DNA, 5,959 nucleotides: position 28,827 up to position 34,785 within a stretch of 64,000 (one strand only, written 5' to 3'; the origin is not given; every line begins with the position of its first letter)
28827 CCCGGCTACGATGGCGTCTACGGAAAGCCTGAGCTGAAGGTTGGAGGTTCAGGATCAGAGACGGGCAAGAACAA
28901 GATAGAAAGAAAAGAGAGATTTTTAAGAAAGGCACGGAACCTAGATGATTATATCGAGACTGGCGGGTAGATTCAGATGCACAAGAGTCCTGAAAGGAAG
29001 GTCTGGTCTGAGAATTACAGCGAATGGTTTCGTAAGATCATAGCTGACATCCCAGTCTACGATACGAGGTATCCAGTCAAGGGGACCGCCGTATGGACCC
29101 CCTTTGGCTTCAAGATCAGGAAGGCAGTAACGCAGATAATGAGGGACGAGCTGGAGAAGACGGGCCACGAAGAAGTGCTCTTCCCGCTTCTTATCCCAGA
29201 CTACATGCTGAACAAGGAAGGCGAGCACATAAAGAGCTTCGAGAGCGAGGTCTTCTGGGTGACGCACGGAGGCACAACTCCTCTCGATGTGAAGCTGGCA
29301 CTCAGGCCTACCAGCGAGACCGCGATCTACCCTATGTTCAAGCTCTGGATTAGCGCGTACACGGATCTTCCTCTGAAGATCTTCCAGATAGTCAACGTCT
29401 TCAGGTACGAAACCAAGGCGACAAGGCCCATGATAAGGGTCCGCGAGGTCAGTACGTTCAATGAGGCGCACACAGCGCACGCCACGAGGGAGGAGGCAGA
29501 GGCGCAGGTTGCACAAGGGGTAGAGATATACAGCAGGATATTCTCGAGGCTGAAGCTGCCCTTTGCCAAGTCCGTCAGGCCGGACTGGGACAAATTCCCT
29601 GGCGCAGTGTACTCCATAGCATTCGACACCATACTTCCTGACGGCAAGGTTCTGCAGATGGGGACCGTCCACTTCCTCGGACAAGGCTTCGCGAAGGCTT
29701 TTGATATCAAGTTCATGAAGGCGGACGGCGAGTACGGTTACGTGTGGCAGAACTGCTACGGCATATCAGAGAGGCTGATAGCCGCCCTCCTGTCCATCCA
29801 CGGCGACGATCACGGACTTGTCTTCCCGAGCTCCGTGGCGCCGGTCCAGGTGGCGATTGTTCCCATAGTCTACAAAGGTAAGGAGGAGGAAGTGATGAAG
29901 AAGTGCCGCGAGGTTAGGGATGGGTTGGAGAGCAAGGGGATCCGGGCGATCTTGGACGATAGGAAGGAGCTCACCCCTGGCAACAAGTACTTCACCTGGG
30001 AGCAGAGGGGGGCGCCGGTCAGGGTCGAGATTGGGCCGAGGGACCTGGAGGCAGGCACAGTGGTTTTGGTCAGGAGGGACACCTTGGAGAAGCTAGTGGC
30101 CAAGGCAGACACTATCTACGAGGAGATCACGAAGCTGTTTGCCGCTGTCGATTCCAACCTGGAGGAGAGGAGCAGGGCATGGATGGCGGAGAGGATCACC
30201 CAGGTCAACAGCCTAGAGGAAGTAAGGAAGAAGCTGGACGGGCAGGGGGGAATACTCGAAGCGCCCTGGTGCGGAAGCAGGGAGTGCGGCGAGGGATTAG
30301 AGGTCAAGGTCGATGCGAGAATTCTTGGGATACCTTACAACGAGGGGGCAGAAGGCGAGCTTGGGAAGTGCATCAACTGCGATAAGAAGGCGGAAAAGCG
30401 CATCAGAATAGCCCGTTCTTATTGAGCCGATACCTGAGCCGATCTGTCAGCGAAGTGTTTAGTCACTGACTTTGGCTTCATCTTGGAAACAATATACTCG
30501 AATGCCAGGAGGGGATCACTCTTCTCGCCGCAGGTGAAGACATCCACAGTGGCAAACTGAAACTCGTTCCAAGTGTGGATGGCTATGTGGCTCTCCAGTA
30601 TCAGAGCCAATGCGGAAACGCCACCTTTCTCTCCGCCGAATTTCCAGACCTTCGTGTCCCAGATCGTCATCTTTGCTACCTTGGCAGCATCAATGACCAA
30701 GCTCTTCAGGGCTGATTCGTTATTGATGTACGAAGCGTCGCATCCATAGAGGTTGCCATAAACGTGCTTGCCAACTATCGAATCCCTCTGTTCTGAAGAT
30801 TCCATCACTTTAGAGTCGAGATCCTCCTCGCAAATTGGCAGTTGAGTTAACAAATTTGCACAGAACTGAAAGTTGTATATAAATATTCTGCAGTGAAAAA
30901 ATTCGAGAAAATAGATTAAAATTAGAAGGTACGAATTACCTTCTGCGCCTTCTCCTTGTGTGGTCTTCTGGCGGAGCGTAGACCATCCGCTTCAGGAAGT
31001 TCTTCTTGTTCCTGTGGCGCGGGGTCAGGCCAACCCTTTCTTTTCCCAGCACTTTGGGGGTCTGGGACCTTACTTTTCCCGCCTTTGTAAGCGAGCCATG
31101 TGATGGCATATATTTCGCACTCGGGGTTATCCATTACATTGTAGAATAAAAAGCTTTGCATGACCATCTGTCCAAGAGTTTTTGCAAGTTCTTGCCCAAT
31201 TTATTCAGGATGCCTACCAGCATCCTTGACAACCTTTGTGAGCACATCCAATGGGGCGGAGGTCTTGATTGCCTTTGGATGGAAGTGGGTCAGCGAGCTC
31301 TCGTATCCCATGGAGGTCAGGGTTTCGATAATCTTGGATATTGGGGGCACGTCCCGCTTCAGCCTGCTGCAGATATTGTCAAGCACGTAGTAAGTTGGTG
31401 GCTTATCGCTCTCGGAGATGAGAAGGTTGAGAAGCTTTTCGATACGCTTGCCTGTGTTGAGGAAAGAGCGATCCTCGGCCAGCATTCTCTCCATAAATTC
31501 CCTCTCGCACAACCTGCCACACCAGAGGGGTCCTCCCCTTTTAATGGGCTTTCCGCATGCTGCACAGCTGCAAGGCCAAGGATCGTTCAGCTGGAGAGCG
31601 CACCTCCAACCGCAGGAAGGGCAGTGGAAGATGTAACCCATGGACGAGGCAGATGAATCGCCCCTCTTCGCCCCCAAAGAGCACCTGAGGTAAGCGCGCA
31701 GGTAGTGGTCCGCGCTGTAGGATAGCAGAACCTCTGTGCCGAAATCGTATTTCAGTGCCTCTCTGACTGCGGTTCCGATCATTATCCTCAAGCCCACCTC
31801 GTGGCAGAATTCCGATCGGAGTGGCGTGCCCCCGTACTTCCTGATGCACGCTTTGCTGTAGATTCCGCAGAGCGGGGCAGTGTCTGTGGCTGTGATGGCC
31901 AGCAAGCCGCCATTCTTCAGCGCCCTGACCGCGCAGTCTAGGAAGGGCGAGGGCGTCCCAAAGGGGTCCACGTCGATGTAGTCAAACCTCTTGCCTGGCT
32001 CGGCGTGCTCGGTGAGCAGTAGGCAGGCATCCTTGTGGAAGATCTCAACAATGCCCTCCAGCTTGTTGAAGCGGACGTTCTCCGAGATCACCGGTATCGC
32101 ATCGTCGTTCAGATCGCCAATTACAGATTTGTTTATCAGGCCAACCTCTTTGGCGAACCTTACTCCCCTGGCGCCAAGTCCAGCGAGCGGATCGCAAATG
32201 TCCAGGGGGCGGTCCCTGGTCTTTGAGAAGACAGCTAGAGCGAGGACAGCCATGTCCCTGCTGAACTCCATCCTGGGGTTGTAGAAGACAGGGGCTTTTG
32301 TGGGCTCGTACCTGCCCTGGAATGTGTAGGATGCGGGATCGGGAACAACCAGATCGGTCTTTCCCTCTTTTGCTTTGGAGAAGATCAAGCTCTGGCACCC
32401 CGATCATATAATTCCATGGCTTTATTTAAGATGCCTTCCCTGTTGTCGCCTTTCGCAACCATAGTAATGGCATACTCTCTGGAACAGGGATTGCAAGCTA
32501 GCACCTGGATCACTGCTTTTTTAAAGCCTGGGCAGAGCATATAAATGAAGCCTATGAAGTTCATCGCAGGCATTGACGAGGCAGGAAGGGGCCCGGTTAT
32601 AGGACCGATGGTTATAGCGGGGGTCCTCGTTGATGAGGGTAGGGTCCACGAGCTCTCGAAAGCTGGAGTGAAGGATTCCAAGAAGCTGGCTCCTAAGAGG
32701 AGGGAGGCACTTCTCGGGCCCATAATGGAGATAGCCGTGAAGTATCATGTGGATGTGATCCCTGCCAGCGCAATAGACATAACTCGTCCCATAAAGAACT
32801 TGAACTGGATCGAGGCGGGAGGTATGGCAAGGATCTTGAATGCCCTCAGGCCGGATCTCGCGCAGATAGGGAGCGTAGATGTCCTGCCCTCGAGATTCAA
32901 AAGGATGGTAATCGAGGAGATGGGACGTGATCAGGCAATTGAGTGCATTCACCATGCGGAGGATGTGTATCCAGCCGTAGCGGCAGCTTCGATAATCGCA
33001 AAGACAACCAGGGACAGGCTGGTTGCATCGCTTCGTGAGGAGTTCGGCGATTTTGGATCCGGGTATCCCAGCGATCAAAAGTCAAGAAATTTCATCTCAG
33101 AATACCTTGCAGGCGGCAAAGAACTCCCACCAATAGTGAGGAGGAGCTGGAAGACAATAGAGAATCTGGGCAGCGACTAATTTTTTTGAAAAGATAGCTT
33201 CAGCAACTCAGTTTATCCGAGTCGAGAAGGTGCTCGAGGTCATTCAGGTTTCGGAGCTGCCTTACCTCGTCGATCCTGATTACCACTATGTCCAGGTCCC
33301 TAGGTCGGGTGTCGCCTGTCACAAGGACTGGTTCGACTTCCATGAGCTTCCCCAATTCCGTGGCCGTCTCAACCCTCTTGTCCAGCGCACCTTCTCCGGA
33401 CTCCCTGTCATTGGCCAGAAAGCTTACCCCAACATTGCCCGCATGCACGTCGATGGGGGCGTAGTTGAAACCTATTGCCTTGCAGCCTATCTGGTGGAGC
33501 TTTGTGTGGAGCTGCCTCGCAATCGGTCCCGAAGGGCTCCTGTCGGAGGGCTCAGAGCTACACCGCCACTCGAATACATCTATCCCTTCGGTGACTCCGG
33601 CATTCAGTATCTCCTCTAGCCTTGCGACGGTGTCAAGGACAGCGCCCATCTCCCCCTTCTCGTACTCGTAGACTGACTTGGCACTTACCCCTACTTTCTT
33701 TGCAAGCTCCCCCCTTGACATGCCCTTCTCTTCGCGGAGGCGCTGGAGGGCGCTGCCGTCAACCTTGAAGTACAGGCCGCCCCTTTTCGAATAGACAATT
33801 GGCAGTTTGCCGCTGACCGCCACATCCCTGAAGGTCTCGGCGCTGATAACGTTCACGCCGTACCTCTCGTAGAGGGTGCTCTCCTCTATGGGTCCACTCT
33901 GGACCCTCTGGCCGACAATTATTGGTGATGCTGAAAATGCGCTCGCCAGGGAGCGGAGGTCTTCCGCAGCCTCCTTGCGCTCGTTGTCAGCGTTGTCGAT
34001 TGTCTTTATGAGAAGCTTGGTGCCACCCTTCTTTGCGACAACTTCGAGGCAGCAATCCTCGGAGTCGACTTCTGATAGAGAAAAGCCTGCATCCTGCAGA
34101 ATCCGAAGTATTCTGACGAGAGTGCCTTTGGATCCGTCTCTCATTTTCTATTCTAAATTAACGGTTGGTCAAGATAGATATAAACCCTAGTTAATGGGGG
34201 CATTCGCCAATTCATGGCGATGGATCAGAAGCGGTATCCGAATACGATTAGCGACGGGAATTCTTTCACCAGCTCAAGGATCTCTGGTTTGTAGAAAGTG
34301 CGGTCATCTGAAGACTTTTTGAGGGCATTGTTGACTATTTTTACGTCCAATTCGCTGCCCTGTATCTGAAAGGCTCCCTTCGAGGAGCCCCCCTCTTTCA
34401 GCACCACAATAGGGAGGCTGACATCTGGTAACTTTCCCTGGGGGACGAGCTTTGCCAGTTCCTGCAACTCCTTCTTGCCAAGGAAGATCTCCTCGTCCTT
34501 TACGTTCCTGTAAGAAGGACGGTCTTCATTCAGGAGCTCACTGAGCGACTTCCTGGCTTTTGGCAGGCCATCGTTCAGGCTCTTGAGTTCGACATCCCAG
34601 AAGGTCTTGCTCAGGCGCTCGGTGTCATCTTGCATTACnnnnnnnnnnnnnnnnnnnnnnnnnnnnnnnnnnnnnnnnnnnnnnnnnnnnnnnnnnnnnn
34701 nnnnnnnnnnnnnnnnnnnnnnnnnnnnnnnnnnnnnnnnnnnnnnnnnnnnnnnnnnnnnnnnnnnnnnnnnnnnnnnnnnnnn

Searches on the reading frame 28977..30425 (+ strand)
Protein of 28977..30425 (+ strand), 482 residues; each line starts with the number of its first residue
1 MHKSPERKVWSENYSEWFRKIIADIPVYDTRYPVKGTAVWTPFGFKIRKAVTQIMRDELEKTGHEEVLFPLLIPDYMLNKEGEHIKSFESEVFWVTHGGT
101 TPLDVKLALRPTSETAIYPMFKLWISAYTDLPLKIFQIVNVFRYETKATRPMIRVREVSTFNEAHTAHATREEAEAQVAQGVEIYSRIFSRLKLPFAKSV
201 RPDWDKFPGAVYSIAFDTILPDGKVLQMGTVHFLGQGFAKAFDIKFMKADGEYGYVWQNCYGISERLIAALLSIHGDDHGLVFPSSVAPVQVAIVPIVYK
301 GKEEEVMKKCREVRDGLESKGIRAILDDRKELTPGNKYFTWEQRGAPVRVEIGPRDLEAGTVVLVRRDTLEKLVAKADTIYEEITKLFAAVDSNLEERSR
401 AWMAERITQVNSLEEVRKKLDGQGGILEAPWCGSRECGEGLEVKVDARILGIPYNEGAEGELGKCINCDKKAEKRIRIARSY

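Call 27: search_protein_families(library=pfam, proteins=[window:28977-30425:+], max_evalue=0.001)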
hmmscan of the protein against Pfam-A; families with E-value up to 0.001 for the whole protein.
window:28977-30425:+ (482 aa): 3 families
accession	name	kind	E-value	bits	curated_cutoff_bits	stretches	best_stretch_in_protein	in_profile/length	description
PF00587.30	tRNA-synt_2b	-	1.1e-30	107.5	29.3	1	104-274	8-178/179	tRNA synthetase class II core domain (G, H, P, S and T)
PF03129.25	HGTP_anticodon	-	6.8e-19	68.3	21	1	291-386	1-93/94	Anticodon binding domain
PF09180.16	ProRS-C_1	-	7.7e-17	61.6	31.5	1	413-482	1-71/71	Prolyl-tRNA synthetase, C-terminal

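Call 68: find_homologous_proteins(query=window:28977-30425:+, max_evalue=1e-50)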
Query window:28977-30425:+ (482 aa): 7998 proteins with E <= 1e-50 among 8000 candidates; the best 120 are listed.
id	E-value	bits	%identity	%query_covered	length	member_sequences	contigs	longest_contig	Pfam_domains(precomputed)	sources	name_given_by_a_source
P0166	0.0e+0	1070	96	100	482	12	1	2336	PF03129.26,PF00587.31,PF09180.17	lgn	-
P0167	8.7e-260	881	76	100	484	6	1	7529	PF03129.26,PF00587.31,PF09180.17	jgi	jgi:prolyl-tRNA synthetase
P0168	1.1e-258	877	77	100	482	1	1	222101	PF03129.26,PF00587.31,PF09180.17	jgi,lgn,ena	-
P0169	2.7e-258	876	76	100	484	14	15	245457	PF03129.26,PF00587.31,PF09180.17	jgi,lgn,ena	jgi:prolyl-tRNA synthetase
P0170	8.0e-258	874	77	100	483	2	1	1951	PF03129.26,PF00587.31,PF09180.17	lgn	-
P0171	5.6e-257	872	75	100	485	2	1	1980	PF03129.26,PF00587.31,PF09180.17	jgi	jgi:prolyl-tRNA synthetase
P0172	1.2e-256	870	76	100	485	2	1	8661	PF03129.26,PF00587.31,PF09180.17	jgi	jgi:prolyl-tRNA synthetase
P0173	1.4e-256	870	76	100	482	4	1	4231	PF03129.26,PF00587.31,PF09180.17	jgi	-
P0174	9.3e-256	868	76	100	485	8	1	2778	PF03129.26,PF00587.31,PF09180.17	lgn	-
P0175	2.4e-255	866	75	100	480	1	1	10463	PF03129.26,PF00587.31,PF09180.17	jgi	jgi:prolyl-tRNA synthetase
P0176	1.6e-253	860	76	100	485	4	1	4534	PF03129.26,PF00587.31,PF09180.17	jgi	-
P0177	7.1e-253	858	74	100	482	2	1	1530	PF03129.26,PF00587.31,PF09180.17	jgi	jgi:prolyl-tRNA synthetase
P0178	4.1e-251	852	75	100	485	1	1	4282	PF03129.26,PF00587.31,PF09180.17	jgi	jgi:prolyl-tRNA synthetase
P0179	1.8e-250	850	74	100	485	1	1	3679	PF03129.26,PF00587.31,PF09180.17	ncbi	-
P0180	7.0e-248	842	74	100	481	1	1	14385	PF03129.26,PF00587.31,PF09180.17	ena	-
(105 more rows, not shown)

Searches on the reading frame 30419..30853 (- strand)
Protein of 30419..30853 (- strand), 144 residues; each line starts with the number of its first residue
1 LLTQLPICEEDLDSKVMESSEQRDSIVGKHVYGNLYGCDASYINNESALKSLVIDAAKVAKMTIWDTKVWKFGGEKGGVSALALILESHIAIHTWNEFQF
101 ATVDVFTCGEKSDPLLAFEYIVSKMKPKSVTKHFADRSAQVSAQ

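Call 47: search_protein_families(library=pfam, proteins=[window:30419-30853:-], max_evalue=0.05)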
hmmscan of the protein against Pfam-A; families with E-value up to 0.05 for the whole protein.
window:30419-30853:- (144 aa): 1 family
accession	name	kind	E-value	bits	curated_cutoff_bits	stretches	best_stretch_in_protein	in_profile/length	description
PF02675.21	AdoMet_dc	-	6.2e-35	120.2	25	1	30-137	1-106/107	S-adenosylmethionine decarboxylase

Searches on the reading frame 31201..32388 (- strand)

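Call 27: search_protein_families(library=pfam, proteins=[window:31201-32388:-], max_evalue=0.001)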
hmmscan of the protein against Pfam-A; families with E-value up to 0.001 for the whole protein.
window:31201-32388:- (395 aa): 3 families
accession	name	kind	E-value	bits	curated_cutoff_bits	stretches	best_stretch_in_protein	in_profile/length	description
PF02005.22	TRM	-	1.2e-113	380.6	27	1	29-387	15-375/376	N2,N2-dimethylguanosine tRNA methyltransferase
PF09840.14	DUF2067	-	2.3e-05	24.5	24.9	1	311-389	48-123/187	Uncharacterized protein conserved in archaea (DUF2067)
PF02475.24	TRM5-TYW2_MTfase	-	0.00098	19.6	28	0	67-163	43-133/164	TRM5/TYW2 methyltransferase domain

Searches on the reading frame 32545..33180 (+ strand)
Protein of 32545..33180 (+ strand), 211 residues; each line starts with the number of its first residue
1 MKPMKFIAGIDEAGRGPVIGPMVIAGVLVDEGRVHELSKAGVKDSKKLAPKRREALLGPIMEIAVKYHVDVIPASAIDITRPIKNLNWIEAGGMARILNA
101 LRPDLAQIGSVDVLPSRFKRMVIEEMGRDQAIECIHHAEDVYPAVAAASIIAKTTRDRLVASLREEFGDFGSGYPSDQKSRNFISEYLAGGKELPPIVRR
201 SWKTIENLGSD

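Call 40: search_protein_families(library=pfam, proteins=[window:32545-33180:+], max_evalue=0.0001)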
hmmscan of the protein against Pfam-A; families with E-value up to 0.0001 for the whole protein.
window:32545-33180:+ (211 aa): 1 family
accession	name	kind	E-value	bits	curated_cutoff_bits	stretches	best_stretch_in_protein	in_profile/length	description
PF01351.25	RNase_HII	-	7.3e-43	147.2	25.8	1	8-204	1-198/199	Ribonuclease HII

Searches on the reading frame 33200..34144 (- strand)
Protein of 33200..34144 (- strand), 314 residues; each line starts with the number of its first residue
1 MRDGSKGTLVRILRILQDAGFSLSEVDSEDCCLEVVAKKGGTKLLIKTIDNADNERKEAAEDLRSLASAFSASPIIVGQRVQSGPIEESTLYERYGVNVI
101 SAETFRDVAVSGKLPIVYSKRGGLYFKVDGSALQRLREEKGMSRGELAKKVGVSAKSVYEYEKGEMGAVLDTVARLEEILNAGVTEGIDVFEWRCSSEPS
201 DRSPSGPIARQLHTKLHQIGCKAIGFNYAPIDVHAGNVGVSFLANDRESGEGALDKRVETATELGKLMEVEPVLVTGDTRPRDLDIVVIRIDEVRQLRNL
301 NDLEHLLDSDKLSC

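Call 40: search_protein_families(library=pfam, proteins=[window:33200-34144:-], max_evalue=0.0001)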
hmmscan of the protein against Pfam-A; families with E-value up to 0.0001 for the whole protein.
window:33200-34144:- (314 aa): 3 families
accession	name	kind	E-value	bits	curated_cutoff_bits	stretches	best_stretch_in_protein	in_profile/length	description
PF01381.28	HTH_3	-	1.3e-09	38.4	23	1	133-181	1-49/55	Helix-turn-helix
PF13560.12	HTH_31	-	3.7e-09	37.2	27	1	130-185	3-59/64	Helix-turn-helix domain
PF13443.12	HTH_26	-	5.4e-05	23.8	22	0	133-180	2-50/63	Cro/C1-type HTH DNA-binding domain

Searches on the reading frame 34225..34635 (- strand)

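Call 47: search_protein_families(library=pfam, proteins=[window:34225-34635:-], max_evalue=0.05)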
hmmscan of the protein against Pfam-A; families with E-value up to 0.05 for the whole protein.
window:34225-34635:- (136 aa): 1 family
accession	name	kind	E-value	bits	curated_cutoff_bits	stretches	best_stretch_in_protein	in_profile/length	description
PF01886.21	DUF61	-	5e-22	78.8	27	1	15-131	6-126/127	Protein of unknown function DUF61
